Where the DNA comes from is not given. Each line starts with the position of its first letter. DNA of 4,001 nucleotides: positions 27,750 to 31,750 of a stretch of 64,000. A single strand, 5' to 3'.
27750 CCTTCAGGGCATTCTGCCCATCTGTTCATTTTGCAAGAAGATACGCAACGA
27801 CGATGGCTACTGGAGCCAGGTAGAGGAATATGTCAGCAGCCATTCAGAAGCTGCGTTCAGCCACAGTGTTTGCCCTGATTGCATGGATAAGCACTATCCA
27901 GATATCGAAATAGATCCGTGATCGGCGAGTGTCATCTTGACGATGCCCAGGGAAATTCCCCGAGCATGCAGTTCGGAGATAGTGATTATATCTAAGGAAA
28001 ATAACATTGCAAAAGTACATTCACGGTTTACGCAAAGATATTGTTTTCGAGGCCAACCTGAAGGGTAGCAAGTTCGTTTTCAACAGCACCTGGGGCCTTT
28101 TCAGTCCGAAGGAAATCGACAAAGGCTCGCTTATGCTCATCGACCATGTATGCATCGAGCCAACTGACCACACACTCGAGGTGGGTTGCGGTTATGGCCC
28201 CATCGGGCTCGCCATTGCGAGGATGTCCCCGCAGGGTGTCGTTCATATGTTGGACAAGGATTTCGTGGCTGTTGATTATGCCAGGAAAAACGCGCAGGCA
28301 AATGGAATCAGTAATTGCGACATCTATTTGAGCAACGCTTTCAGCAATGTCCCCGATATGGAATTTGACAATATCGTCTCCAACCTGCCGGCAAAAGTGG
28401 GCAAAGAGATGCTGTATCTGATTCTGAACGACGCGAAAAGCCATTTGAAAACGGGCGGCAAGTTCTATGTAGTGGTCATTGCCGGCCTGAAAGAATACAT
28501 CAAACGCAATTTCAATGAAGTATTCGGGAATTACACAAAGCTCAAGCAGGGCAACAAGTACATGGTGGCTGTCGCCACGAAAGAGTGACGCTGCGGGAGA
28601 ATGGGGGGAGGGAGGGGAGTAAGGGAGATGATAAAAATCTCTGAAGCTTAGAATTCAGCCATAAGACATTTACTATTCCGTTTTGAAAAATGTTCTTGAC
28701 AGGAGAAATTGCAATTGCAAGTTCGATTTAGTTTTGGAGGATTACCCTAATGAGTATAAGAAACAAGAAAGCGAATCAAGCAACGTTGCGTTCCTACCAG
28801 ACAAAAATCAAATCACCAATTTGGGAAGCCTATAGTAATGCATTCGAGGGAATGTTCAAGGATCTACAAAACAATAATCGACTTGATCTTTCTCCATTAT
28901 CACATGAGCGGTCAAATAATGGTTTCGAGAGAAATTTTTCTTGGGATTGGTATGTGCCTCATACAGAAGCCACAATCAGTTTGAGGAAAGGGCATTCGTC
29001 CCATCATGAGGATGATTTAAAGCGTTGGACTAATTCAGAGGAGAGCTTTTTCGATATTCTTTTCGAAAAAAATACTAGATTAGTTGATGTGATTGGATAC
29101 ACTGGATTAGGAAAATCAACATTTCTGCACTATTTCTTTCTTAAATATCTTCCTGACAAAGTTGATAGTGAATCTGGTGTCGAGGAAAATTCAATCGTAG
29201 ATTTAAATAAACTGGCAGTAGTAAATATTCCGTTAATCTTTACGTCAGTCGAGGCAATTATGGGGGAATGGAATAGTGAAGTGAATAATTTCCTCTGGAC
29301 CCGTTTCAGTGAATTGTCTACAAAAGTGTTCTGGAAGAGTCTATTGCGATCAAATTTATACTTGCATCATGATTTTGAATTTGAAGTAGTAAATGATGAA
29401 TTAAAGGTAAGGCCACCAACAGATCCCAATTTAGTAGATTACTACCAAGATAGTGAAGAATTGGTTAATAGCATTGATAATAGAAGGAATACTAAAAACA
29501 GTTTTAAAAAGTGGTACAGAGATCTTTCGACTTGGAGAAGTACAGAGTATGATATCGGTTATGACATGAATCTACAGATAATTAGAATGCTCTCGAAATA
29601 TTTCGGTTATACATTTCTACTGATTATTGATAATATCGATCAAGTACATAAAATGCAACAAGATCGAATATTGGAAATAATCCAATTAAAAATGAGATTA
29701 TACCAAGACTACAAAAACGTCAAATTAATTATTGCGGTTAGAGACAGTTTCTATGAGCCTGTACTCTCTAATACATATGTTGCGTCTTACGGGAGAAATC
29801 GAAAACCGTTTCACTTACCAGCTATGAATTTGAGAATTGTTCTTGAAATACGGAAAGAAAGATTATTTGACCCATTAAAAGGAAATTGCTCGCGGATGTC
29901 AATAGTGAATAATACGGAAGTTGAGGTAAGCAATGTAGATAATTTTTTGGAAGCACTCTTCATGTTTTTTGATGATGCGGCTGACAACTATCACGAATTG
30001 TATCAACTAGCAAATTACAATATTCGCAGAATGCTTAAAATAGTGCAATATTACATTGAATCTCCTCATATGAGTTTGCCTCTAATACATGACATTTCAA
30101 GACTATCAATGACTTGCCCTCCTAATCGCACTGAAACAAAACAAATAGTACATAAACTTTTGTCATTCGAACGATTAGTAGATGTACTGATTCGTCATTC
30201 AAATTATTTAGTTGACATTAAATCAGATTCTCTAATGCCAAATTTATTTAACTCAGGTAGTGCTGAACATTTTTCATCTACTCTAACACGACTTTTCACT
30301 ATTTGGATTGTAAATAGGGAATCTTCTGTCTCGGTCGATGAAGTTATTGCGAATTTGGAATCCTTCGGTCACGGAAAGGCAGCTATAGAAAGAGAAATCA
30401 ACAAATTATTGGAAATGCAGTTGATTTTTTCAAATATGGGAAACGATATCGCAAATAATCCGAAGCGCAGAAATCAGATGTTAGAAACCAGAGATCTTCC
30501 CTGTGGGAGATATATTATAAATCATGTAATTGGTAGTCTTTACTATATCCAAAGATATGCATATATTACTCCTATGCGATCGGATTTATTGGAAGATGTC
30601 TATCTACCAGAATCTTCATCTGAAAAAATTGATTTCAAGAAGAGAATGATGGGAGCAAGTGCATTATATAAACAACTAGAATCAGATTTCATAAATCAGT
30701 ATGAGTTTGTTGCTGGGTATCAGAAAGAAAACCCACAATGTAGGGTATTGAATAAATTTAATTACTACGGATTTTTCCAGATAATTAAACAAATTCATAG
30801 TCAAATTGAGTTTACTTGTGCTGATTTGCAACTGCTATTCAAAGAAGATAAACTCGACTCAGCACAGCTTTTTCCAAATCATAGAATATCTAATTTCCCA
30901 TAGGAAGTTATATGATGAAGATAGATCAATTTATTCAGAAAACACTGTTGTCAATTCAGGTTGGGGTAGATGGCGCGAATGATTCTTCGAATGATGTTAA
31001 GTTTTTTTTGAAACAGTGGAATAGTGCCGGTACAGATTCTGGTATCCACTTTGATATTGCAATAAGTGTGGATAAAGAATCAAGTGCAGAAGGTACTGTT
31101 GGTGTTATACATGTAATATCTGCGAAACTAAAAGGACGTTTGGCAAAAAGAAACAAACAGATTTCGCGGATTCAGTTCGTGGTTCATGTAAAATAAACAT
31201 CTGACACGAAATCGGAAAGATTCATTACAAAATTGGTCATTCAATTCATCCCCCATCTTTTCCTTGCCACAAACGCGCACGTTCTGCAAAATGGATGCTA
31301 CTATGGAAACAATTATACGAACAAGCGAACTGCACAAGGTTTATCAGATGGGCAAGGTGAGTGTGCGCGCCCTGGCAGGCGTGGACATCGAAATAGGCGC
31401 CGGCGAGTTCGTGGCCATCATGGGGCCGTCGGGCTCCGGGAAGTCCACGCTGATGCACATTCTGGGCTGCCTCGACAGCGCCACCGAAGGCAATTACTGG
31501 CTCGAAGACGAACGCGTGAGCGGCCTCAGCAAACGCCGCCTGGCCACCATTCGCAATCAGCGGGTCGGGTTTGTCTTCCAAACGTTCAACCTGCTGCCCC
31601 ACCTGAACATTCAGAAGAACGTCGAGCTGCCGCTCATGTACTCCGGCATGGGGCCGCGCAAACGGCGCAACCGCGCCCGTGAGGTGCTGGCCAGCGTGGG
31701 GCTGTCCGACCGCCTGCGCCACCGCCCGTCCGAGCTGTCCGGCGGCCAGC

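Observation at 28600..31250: AT-rich two-gene island: orphan AAA+/STAND-like NTPase plus a 94-aa trypco2-like partner, a candidate undescribed conflict system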

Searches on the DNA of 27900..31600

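Call 106: search_rna_families(source=window, start=27900, end=31600, threshold=evalue, max_evalue=0.1)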
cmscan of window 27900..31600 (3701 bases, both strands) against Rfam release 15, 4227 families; matches with E-value up to 0.1: 0.
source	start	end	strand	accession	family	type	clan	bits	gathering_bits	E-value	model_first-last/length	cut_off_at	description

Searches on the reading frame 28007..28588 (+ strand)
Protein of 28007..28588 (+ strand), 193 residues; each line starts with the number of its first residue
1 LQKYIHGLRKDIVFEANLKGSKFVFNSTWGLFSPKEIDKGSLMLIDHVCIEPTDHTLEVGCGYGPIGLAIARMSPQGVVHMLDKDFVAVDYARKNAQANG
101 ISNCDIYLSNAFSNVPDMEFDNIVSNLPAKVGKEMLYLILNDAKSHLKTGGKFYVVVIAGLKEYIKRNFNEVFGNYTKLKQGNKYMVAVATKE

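Call 3: search_protein_families(library=pfam, proteins=[window:28007-28588:+], max_evalue=1)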
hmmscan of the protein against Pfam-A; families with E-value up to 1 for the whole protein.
window:28007-28588:+ (193 aa): 14 families
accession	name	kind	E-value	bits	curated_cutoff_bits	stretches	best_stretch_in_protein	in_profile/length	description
PF05175.20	MTS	-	1.4e-35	122.9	23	1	25-187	4-168/170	Methyltransferase small domain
PF13847.12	Methyltransf_31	-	2.6e-13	50.3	27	1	53-170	4-123/145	Methyltransferase domain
PF06325.19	PrmA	-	5.1e-12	46.3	22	1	40-173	150-277/296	Ribosomal protein L11 methyltransferase (PrmA)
PF13649.12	Methyltransf_25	-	3.6e-09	37.6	27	1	57-151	2-97/97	Methyltransferase domain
PF08241.18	Methyltransf_11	-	1.4e-05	26.1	21.2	1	57-155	1-95/95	Methyltransferase domain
PF02353.26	CMAS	-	1.6e-05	24.8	27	1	43-164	53-173/273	Mycolic acid cyclopropane synthetase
PF02390.23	Methyltransf_4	-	2.4e-05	24.3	24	1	56-119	5-68/173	Putative methyltransferase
PF08242.18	Methyltransf_12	-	0.00011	23.3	30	1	57-153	1-98/98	Methyltransferase domain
PF02475.24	TRM5-TYW2_MTfase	-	0.00098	19.6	28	1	20-132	7-117/164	TRM5/TYW2 methyltransferase domain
PF00398.26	RrnaAD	-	0.0013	18.3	24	1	45-147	23-122/263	Ribosomal RNA adenine dimethylase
PF10294.15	Methyltransf_16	-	0.0077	16.4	21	1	55-100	49-93/174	Lysine methyltransferase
PF01170.24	UPF0020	-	0.024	14.8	22.3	1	79-128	79-130/197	RMKL-like, methyltransferase domain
PF05958.17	tRNA_U5-meth_tr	-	0.03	13.8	23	1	50-106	199-253/357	tRNA (Uracil-5-)-methyltransferase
PF12847.13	Methyltransf_18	-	0.063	13.7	27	1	50-150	12-110/151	Methyltransferase domain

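Call 104: find_encoding_contigs(protein=window:28007-28588:+, flank=5000, max_places=10)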
Protein window:28007-28588:+ (193 aa): 2 contigs read that carry it; 2 places shown.
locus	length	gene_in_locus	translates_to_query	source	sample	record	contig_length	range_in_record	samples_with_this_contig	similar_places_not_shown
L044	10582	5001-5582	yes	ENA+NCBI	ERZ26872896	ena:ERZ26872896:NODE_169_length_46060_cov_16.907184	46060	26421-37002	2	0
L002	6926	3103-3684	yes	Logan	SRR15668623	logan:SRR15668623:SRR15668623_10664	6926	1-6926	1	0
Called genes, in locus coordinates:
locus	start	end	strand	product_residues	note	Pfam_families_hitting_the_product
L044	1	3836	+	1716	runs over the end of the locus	PF14827:dCache_3, PF08448:PAS_4, PF00989:PAS, PF08448:PAS_4, PF13426:PAS_9, PF08447:PAS_3, PF13426:PAS_9, PF13426:PAS_9, +10 more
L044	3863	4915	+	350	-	PF00072:Response_reg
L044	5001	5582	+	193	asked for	PF02353:CMAS (weak), PF05175:MTS, PF06325:PrmA, PF02390:Methyltransf_4 (faint), PF13847:Methyltransf_31, PF08241:Methyltransf_11 (weak), PF13649:Methyltransf_25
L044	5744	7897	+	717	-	-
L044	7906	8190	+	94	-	-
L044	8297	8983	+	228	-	PF02463:SMC_N (faint), PF00005:ABC_tran, PF13304:AAA_21 (faint)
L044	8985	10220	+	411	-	PF12704:MacB_PCD, PF02687:FtsX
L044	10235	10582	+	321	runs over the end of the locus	PF03631:Virul_fac_BrkB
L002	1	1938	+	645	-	?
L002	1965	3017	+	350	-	PF00072:Response_reg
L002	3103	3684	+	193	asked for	PF02353:CMAS (weak), PF05175:MTS, PF06325:PrmA, PF02390:Methyltransf_4 (faint), PF13847:Methyltransf_31, PF08241:Methyltransf_11 (weak), PF13649:Methyltransf_25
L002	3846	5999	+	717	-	-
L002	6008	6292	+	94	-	-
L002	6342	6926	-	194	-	?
